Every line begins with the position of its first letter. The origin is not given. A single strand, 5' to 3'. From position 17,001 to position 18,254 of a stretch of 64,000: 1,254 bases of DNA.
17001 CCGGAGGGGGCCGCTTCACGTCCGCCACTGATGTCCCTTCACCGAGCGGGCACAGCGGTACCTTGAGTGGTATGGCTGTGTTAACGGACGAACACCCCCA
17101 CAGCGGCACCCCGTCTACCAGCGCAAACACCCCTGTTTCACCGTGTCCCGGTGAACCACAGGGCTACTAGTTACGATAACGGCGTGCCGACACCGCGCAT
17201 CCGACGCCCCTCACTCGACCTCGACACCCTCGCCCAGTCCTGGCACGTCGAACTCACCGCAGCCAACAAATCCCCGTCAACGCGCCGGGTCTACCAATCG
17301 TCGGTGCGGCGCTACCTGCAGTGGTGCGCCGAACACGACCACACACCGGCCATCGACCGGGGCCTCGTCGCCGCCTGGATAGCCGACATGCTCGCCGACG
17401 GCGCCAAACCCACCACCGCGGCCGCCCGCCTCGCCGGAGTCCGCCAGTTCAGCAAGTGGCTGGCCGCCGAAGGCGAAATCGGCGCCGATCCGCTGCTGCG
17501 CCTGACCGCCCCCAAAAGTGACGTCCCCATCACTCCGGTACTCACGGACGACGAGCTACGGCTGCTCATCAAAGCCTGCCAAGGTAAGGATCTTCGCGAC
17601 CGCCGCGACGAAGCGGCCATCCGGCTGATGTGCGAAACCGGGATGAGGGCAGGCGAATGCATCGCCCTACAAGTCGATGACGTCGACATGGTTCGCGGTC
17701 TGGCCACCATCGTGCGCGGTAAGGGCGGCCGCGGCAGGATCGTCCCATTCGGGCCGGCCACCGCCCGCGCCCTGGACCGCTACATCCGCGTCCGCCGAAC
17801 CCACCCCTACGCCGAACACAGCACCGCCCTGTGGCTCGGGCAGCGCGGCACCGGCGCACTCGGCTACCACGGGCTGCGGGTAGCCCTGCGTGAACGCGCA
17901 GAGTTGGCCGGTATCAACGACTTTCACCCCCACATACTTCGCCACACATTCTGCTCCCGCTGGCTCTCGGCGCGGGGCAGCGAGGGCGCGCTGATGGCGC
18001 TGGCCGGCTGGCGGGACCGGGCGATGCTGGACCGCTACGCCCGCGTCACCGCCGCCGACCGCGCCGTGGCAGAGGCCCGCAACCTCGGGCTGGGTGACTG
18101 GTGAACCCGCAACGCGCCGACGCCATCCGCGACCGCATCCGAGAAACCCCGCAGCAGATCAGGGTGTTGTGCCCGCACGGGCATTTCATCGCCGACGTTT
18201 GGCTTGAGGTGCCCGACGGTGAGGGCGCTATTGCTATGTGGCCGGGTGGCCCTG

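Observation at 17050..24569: Integrative element that targets the start of phhB and brings its own replacement leaderless promoter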

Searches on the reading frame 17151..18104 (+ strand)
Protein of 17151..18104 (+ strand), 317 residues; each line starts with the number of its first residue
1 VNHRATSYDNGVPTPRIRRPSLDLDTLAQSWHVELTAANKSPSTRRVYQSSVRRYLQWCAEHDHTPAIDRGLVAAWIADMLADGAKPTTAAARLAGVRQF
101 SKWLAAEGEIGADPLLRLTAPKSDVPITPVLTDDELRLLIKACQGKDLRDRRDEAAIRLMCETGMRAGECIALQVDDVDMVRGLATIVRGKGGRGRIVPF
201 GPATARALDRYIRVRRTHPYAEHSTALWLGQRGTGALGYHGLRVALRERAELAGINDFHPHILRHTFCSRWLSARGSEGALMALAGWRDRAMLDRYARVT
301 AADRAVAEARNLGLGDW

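Call 8: search_protein_families(library=pfam, proteins=[window:17151-18104:+], max_evalue=0.01)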
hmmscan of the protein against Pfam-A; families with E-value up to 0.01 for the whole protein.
window:17151-18104:+ (317 aa): 3 families
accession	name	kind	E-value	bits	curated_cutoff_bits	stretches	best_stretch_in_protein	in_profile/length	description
PF00589.27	Phage_integrase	-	1.5e-28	100.2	27.1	1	130-301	2-170/172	Phage integrase family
PF02899.23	Phage_int_SAM_1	-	2.5e-09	37.7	22.3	1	38-108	11-83/83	Phage integrase, N-terminal SAM-like domain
PF13495.12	Phage_int_SAM_4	-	0.00019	22.2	27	1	28-104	2-78/85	Phage integrase, N-terminal SAM-like domain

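Call 36: search_dna_similar(query=window:17151-18104:+, collection=phages, mode=protein, max_rows=25)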
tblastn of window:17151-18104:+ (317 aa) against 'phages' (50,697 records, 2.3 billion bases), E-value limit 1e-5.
Records with a match: 277; places in all: 277; records where one place covers at least 80% of the query: 201.
Best place of each record, by identity: <60% 277.
By first word of the organism name: Mycobacterium 152; Gordonia 40; Bacteriophage 27; Burkholderia 12; Thermus 10; Listeria 7; Bacillus 6; Acinetobacter 4; Salmonella 4; Staphylococcus 2; and 10 more.
By host as written in the record: Mycobacterium smegmatis mc2 155 108; - 34; Gordonia terrae 3612 26; Mycobacterium smegmatis mc#155 17; Mycobacterium smegmatis mc2155 17; Burkholderia sp. 9; Listeria monocytogenes 7; Mycobacterium sp. 6; and 32 more.
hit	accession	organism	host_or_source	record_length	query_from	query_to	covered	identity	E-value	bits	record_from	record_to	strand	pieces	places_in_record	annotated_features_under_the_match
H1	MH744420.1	Streptomyces phage Kromp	Streptomyces lividans JI 1326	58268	23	316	93%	52.0%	6e-82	275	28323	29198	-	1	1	36: tyrosine integrase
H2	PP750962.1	Mycobacterium Phage Xandras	Mycobacterium smegmatis mc2 155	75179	24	314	92%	41.9%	4e-54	195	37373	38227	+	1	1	52: tyrosine integrase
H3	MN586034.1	Mycobacterium phage Hoonter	Mycobacterium smegmatis mc#155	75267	24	314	92%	41.6%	5e-54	195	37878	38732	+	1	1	55: tyrosine integrase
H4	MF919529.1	Mycobacterium phage Sassay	Mycobacterium smegmatis mc2 155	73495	24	314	92%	41.6%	5e-54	195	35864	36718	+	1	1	tyrosine integrase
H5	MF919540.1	Mycobacterium phage Willez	Mycobacterium smegmatis mc2 155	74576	24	314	92%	41.6%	5e-54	195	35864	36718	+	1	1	tyrosine integrase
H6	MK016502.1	Mycobacterium phage Pat3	Mycobacterium smegmatis mc2 155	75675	24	314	92%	41.6%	5e-54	195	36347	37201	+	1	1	50: tyrosine integrase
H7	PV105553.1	Mycobacterium phage Palpatine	Mycobacterium smegmatis mc#155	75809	24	314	92%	41.6%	5e-54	195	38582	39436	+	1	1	55: tyrosine integrase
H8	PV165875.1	Mycobacterium phage Policronamos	Mycobacterium smegmatis mc#155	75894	24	314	92%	41.6%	5e-54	195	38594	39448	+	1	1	55: tyrosine integrase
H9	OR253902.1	Mycobacterium Phage Holt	Mycobacterium smegmatis mc2 155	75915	24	314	92%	41.6%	5e-54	195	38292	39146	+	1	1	57: tyrosine integrase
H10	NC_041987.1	Mycobacterium phage SirDuracell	Mycobacterium smegmatis mc2 155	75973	24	314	92%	41.6%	5e-54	195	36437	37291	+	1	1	51: integrase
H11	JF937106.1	Mycobacterium phage SirDuracell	Mycobacterium smegmatis mc2 155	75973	24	314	92%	41.6%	5e-54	195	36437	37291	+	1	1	51: tyrosine integrase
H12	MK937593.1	Mycobacterium phage Flypotenuse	Mycobacterium smegmatis mc2 155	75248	24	314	92%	41.6%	5e-54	195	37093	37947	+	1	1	47: tyrosine integrase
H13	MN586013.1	Mycobacterium phage Traaww1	Mycobacterium smegmatis mc#155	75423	24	314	92%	41.6%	5e-54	195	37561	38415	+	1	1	48: tyrosine integrase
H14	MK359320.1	Mycobacterium phage Cookies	Mycobacterium smegmatis mc2 155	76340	24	314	92%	41.6%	5e-54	195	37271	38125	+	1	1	49: tyrosine integrase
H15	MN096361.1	Mycobacterium phage Gator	Mycobacterium smegmatis mc2 155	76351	24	314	92%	41.6%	5e-54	195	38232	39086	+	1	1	50: tyrosine integrase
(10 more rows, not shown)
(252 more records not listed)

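Call 52: search_protein_families(library=phrogs, proteins=[window:17151-18104:+], max_evalue=0.01)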
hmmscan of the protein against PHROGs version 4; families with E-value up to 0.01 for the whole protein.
window:17151-18104:+ (317 aa): 3 families
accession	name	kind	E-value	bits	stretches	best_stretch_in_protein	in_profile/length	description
phrog_1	-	integration and excision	6.5e-53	181.9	1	20-307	162-443/611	integrase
phrog_216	-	integration and excision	6.1e-33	115.2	1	95-303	20-228/301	integrase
phrog_35951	-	unknown function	1.4e-05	26.5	1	251-303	14-66/97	-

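Call 56: find_related_loci(query=window:17184-18104:+, collection=genome_contigs, flank=10000)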
Query window:17184-18104:+ (306 aa) in genome_contigs; peptide patterns used: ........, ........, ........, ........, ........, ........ (x = any residue, [..] = any of these).
94 stretches matched a pattern; 7 encode a relative of the query (tblastn E <= 1e-3); 7 distinct loci.
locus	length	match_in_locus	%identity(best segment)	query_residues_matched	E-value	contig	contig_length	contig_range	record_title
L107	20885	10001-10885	58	9-305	8e-107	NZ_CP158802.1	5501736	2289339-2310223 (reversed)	Prescottella agglutinans strain RHO4 chromosome, complete genome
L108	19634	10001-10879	56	11-305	8e-97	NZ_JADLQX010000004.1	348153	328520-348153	Nocardia amamiensis strain BJ06-0157 NODE_4_length_348153_cov_29.367427, whole genome shotgun sequence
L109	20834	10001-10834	55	10-289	3e-93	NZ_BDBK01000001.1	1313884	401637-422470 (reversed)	Nocardia inohanensis NBRC 100128, whole genome shotgun sequence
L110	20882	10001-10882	56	10-305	1e-88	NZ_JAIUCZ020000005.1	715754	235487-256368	Nocardia sp. alder85J 5, whole genome shotgun sequence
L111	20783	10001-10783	36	62-303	4e-31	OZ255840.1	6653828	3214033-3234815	MAG: Lapillicoccus sp. isolate 06646fd7-2c63-4109-9482-7ad612948f2b genome assembly, chromosome: 1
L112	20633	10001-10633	31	78-288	4e-20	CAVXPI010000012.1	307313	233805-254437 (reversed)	MAG: Bryobacterales bacterium isolate MFD04540.bin.1.26 genome assembly, contig: contig_31778, whole genome shotgun sequ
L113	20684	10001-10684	28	61-288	2e-17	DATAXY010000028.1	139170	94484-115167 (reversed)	MAG TPA_asm: Bryobacteraceae bacterium isolate SMAG_U5665 k141_653768, whole genome shotgun sequence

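Call 58: find_homologous_proteins(query=window:17184-18104:+, max_evalue=1e-40)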
Query window:17184-18104:+ (306 aa): 1326 proteins with E <= 1e-40 among 8000 candidates; the best 120 are listed.
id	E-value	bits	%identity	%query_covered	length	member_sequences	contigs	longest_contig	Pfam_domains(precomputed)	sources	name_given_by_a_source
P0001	4.8e-201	684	100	100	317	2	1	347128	PF00589.28,PF02899.24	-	-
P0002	5.1e-135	467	71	99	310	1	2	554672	PF00589.28,PF02899.24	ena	-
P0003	3.9e-132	458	72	97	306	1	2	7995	PF13495.13,PF00589.28,PF02899.24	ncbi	-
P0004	1.2e-131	456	71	97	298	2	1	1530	PF00589.28,PF02899.24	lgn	-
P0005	3.5e-131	455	71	96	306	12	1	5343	PF13495.13,PF00589.28,PF02899.24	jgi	jgi:site-specific recombinase XerD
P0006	5.9e-131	454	70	92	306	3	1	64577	PF13495.13,PF00589.28,PF02899.24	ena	-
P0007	1.0e-129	450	70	99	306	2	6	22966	PF00589.28,PF02899.24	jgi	jgi:integrase/recombinase XerD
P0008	7.2e-129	447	69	99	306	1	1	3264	PF13495.13,PF00589.28,PF02899.24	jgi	jgi:site-specific recombinase XerD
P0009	2.0e-128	446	69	97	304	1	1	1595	PF13495.13,PF00589.28,PF02899.24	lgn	-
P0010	1.5e-127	443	68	100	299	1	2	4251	PF13495.13,PF00589.28,PF02899.24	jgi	jgi:site-specific recombinase XerD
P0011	2.9e-127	442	69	97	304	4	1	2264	PF13495.13,PF00589.28,PF02899.24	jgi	jgi:site-specific recombinase XerD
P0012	1.1e-126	440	67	97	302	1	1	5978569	PF13495.13,PF00589.28,PF02899.24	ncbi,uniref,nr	ncbi:tyrosine-type recombinase/integrase [Mycobacterium sp. SMC-2]|uniref:tyrosine-type recombinase/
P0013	1.0e-125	437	68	99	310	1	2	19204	PF13495.13,PF00589.28,PF02899.24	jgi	jgi:site-specific recombinase XerD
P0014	1.2e-125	437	68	100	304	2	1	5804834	PF13495.13,PF00589.28,PF02899.24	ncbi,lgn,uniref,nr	ncbi:tyrosine-type recombinase/integrase [Mycobacterium europaeum]|uniref:tyrosine-type recombinase/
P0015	1.7e-125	436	68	97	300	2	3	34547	PF13495.13,PF00589.28,PF02899.24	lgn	-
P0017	2.2e-124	433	68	97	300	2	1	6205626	PF13495.13,PF00589.28,PF02899.24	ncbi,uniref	ncbi:tyrosine-type recombinase/integrase [Mycobacterium sp. HUMS_1102779]|uniref:tyrosine-type recom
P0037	1.4e-116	407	62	98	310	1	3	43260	PF00589.28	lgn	-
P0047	2.2e-111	390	63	96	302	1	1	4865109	PF00589.28,PF02899.24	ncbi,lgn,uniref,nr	ncbi:tyrosine recombinase XerD [Mycobacterium heckeshornense]|uniref:tyrosine-type recombinase/integ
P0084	9.4e-108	378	60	96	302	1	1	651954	PF00589.28,PF02899.24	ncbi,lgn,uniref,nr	ncbi:phage integrase family protein [Mycobacteroides abscessus subsp. abscessus]|uniref:tyrosine-typ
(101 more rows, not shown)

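Call 59: find_encoding_contigs(protein=P0002, flank=10000, max_places=2)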
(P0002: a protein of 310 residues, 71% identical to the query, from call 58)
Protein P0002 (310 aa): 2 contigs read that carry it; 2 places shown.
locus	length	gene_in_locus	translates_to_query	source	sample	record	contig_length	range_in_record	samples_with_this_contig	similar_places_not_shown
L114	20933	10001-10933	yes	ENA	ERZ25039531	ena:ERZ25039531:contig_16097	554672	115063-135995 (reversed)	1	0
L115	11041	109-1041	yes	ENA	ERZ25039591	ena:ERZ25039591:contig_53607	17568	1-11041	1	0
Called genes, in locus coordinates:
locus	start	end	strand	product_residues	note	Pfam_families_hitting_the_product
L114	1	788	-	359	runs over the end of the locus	PF01408:GFO_IDH_MocA, PF03447:NAD_binding_3 (weak), PF22725:GFO_IDH_MocA_C3, PF02894:GFO_IDH_MocA_C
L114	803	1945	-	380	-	PF01408:GFO_IDH_MocA, PF02894:GFO_IDH_MocA_C (weak), PF22725:GFO_IDH_MocA_C3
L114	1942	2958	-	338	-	PF04909:Amidohydro_2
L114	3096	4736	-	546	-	PF00474:SSF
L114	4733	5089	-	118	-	PF04341:DUF485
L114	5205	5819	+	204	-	PF00730:HhH-GPD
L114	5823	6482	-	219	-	PF00881:Nitroreductase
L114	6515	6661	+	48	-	-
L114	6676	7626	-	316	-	-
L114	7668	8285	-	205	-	-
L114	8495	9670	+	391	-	PF09594:GT87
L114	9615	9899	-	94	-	PF01329:Pterin_4a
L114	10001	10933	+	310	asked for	PF02899:Phage_int_SAM_1, PF00589:Phage_integrase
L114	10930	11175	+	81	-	-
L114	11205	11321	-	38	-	-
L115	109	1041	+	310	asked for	PF02899:Phage_int_SAM_1, PF00589:Phage_integrase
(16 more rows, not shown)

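Call 60: find_encoding_contigs(protein=P0012, flank=10000, max_places=2)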
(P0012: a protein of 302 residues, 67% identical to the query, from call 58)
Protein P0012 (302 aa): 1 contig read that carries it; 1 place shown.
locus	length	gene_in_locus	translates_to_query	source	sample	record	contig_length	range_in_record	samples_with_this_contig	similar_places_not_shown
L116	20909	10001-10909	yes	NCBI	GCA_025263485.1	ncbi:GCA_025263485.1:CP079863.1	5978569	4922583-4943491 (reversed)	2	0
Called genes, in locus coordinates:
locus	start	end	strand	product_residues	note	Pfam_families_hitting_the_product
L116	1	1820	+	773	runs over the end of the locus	PF03176:MMPL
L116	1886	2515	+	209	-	PF13489:Methyltransf_23, PF13649:Methyltransf_25, PF08241:Methyltransf_11, PF08242:Methyltransf_12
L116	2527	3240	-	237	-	PF02146:SIR2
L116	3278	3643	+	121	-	PF00392:GntR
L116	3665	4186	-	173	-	PF08002:DUF1697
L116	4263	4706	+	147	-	PF01243:PNPOx_N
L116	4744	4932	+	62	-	PF17227:DUF5302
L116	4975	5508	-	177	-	PF13577:SnoaL_4, PF14534:DUF4440, PF12680:SnoaL_2 (weak)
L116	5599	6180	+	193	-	PF00730:HhH-GPD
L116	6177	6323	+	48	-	-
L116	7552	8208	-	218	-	-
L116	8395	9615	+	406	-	PF09594:GT87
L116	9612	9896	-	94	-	PF01329:Pterin_4a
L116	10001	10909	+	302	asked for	PF02899:Phage_int_SAM_1, PF13495:Phage_int_SAM_4, PF00589:Phage_integrase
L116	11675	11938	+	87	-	PF13338:AbiEi_4 (weak)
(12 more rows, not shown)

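Call 61: find_encoding_contigs(protein=P0014, flank=10000, max_places=2)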
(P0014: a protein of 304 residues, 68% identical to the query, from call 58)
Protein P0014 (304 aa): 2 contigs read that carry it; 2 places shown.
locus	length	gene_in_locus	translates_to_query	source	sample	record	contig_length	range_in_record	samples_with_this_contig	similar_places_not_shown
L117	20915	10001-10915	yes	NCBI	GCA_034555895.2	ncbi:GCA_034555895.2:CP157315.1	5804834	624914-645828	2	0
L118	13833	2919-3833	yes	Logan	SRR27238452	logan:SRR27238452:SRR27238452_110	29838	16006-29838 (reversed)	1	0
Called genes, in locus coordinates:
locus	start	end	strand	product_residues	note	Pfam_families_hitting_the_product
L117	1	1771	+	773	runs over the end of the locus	PF03176:MMPL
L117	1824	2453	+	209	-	PF13489:Methyltransf_23, PF13649:Methyltransf_25, PF08241:Methyltransf_11, PF08242:Methyltransf_12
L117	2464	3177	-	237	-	PF02146:SIR2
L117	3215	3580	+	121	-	PF00392:GntR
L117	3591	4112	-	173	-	PF08002:DUF1697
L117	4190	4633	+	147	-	PF01243:PNPOx_N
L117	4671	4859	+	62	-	PF17227:DUF5302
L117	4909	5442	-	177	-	PF13577:SnoaL_4, PF14534:DUF4440, PF12680:SnoaL_2 (weak)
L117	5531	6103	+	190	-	PF00730:HhH-GPD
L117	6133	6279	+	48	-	-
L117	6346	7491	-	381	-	-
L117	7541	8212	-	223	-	-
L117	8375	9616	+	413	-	PF09594:GT87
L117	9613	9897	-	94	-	PF01329:Pterin_4a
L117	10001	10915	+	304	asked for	PF02899:Phage_int_SAM_1, PF13495:Phage_int_SAM_4 (weak), PF00589:Phage_integrase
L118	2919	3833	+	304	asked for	PF02899:Phage_int_SAM_1, PF13495:Phage_int_SAM_4 (weak), PF00589:Phage_integrase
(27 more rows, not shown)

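Call 66: find_encoding_contigs(protein=P0003, flank=8000, max_places=2)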
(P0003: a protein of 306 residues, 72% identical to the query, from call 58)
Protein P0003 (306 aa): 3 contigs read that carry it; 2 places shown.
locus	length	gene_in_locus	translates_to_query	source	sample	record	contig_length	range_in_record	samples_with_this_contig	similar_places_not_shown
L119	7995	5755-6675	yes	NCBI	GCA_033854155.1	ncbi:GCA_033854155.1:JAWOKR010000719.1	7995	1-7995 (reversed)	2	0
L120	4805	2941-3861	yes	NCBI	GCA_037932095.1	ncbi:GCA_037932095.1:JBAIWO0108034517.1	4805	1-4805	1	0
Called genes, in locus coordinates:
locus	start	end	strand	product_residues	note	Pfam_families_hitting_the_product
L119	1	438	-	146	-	?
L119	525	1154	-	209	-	PF00881:Nitroreductase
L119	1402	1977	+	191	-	PF00730:HhH-GPD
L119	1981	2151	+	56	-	-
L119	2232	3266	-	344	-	-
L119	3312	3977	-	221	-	-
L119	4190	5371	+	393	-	PF09594:GT87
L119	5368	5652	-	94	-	PF01329:Pterin_4a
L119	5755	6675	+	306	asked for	PF02899:Phage_int_SAM_1, PF13495:Phage_int_SAM_4 (weak), PF00589:Phage_integrase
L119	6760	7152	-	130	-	-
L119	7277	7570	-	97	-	PF03413:PepSY (weak)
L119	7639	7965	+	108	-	-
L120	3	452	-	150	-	?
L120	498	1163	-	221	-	-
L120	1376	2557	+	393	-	PF09594:GT87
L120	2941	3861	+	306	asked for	PF02899:Phage_int_SAM_1, PF13495:Phage_int_SAM_4 (weak), PF00589:Phage_integrase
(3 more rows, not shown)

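Call 67: find_encoding_contigs(protein=P0006, flank=10000, max_places=2)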
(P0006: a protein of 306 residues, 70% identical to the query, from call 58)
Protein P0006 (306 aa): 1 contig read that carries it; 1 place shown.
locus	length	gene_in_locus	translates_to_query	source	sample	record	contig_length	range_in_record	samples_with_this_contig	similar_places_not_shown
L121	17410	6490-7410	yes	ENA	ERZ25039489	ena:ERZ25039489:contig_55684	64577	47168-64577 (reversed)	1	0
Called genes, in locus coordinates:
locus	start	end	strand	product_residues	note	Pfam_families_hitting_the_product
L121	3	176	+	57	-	?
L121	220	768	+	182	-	PF00239:Resolvase, PF02796:HTH_7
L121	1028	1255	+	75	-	PF12161:HsdM_N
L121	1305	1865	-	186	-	PF02566:OsmC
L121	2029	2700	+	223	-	PF00730:HhH-GPD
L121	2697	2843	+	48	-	-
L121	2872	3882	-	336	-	-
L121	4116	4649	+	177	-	-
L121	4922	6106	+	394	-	PF09594:GT87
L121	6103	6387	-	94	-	PF01329:Pterin_4a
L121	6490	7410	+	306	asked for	PF02899:Phage_int_SAM_1, PF13495:Phage_int_SAM_4 (weak), PF00589:Phage_integrase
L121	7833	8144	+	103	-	-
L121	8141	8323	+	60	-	-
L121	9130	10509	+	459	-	PF13481:AAA_25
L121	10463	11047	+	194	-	-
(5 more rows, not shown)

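Call 68: find_encoding_contigs(protein=P0017, flank=10000, max_places=2)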
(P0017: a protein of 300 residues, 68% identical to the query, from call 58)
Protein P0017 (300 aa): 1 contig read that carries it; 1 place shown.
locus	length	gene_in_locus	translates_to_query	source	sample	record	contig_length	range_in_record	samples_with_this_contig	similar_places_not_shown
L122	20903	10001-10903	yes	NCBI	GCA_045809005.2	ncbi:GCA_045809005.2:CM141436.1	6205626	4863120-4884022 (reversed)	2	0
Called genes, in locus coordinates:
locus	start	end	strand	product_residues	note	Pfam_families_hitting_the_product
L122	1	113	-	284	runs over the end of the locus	PF18741:MTES_1575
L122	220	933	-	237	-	PF02146:SIR2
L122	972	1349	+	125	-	PF00392:GntR, PF14502:HTH_41 (weak)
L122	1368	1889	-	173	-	PF08002:DUF1697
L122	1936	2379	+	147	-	PF01243:PNPOx_N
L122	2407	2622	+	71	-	PF17227:DUF5302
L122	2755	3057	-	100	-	-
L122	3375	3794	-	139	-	PF13577:SnoaL_4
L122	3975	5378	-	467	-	PF13701:DDE_Tnp_1_4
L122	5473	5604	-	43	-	-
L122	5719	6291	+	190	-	PF00730:HhH-GPD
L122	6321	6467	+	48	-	-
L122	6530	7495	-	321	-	-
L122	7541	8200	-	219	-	-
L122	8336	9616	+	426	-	PF09594:GT87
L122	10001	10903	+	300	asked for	PF02899:Phage_int_SAM_1, PF13495:Phage_int_SAM_4 (weak), PF00589:Phage_integrase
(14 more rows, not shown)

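Call 69: find_encoding_contigs(protein=P0007, flank=10000, max_places=3)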
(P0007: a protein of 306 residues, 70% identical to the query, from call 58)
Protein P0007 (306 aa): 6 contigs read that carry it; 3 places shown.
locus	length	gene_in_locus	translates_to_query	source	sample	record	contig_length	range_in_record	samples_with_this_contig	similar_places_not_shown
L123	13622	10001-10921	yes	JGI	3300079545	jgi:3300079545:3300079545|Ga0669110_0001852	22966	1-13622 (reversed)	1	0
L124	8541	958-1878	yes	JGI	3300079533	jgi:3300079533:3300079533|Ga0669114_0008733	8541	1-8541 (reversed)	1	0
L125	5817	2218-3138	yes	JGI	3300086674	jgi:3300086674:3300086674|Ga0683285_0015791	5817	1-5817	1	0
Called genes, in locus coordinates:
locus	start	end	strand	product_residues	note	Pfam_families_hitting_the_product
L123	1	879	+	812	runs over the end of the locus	PF03176:MMPL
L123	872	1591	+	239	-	PF00440:TetR_N, PF13305:TetR_C_33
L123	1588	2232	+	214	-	PF13489:Methyltransf_23, PF08241:Methyltransf_11, PF08242:Methyltransf_12, PF13649:Methyltransf_25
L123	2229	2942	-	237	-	PF02146:SIR2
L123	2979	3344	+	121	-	PF00392:GntR, PF13412:HTH_24 (faint), PF14502:HTH_41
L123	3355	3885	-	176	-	PF08002:DUF1697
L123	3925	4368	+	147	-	PF01243:PNPOx_N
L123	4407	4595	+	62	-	PF17227:DUF5302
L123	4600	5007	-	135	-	PF14248:DUF4345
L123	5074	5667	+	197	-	PF00730:HhH-GPD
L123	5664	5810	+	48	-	-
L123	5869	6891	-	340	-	-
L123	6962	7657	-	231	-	-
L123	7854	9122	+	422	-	PF09594:GT87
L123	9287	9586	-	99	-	-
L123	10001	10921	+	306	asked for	PF02899:Phage_int_SAM_1, PF00589:Phage_integrase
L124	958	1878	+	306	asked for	PF02899:Phage_int_SAM_1, PF00589:Phage_integrase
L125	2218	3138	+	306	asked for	PF02899:Phage_int_SAM_1, PF00589:Phage_integrase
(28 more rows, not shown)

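Call 78: search_solved_structures(query=window:17184-18104:+, max_evalue=1e-10, show_alignments=1)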
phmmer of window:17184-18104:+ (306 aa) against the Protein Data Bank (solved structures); distinct sequences matched with E-value up to 1e-10: 5.
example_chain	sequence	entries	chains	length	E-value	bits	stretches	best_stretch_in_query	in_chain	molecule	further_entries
9i5v_14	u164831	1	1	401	9.1e-20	74.1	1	37-265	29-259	Ribosome-associated translation inhibitor RaiA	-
1a0p_A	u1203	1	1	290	6.6e-19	71.3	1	28-288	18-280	SITE-SPECIFIC RECOMBINASE XERD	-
5hxy_A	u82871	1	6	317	6.2e-13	51.7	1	105-279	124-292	Tyrosine recombinase XerA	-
4a8e_A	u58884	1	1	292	1.9e-12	50.1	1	24-289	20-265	PROBABLE TYROSINE RECOMBINASE XERC-LIKE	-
5dcf_A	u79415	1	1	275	8e-11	44.7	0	137-289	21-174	Tyrosine recombinase XerD,DNA translocase FtsK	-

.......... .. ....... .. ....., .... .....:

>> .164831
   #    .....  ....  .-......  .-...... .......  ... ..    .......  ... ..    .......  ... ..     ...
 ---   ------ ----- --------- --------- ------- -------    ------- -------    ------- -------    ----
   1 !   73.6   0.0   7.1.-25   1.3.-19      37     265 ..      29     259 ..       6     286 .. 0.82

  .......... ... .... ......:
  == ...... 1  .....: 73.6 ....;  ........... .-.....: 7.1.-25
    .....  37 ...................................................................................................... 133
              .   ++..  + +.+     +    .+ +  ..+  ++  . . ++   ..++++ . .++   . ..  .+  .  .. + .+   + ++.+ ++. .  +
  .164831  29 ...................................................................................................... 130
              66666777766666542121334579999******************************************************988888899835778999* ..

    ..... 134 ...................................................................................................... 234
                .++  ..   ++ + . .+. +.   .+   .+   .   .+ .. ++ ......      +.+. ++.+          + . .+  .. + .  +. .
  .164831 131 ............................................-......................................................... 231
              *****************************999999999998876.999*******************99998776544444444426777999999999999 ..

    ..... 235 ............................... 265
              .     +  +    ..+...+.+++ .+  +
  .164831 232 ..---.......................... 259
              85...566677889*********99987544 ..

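Call 79: find_encoding_contigs(protein=P0047, flank=4000, max_places=1)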
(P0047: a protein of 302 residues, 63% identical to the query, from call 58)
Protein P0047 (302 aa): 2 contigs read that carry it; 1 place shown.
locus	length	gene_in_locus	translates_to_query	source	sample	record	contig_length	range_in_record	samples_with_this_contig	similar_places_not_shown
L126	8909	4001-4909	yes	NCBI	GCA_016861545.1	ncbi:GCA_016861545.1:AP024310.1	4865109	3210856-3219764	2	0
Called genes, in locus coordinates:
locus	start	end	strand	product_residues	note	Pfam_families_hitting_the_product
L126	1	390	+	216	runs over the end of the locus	PF13399:LytR_C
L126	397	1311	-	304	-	PF00459:Inositol_P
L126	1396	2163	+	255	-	PF00480:ROK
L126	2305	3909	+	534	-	PF00140:Sigma70_r1_2, PF04542:Sigma70_r2, PF04539:Sigma70_r3, PF04545:Sigma70_r4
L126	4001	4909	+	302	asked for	PF02899:Phage_int_SAM_1 (weak), PF00589:Phage_integrase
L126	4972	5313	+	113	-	-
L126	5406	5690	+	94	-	-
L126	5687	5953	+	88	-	PF19474:DUF6011 (weak)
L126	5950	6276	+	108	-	PF10888:DUF2742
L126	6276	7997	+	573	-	PF12307:DUF3631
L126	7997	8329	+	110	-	-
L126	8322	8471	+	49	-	-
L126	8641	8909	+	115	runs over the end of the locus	PF12728:HTH_17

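Call 80: find_encoding_contigs(protein=P0037, flank=4000, max_places=1)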
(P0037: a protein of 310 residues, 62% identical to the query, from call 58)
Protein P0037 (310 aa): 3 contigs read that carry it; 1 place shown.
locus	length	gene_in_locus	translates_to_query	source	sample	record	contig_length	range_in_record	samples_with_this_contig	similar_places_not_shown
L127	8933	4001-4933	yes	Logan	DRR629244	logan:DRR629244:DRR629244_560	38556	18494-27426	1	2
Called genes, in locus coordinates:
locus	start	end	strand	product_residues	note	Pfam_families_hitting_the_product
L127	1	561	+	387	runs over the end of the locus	PF09594:GT87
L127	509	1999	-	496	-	PF00144:Beta-lactamase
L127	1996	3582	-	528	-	PF00561:Abhydrolase_1, PF08386:Abhydrolase_4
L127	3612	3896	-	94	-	PF01329:Pterin_4a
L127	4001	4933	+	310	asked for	PF00589:Phage_integrase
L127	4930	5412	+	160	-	-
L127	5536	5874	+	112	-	-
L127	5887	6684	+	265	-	-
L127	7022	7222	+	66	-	-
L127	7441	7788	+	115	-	-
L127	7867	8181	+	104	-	-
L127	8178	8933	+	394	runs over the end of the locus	PF05065:Phage_capsid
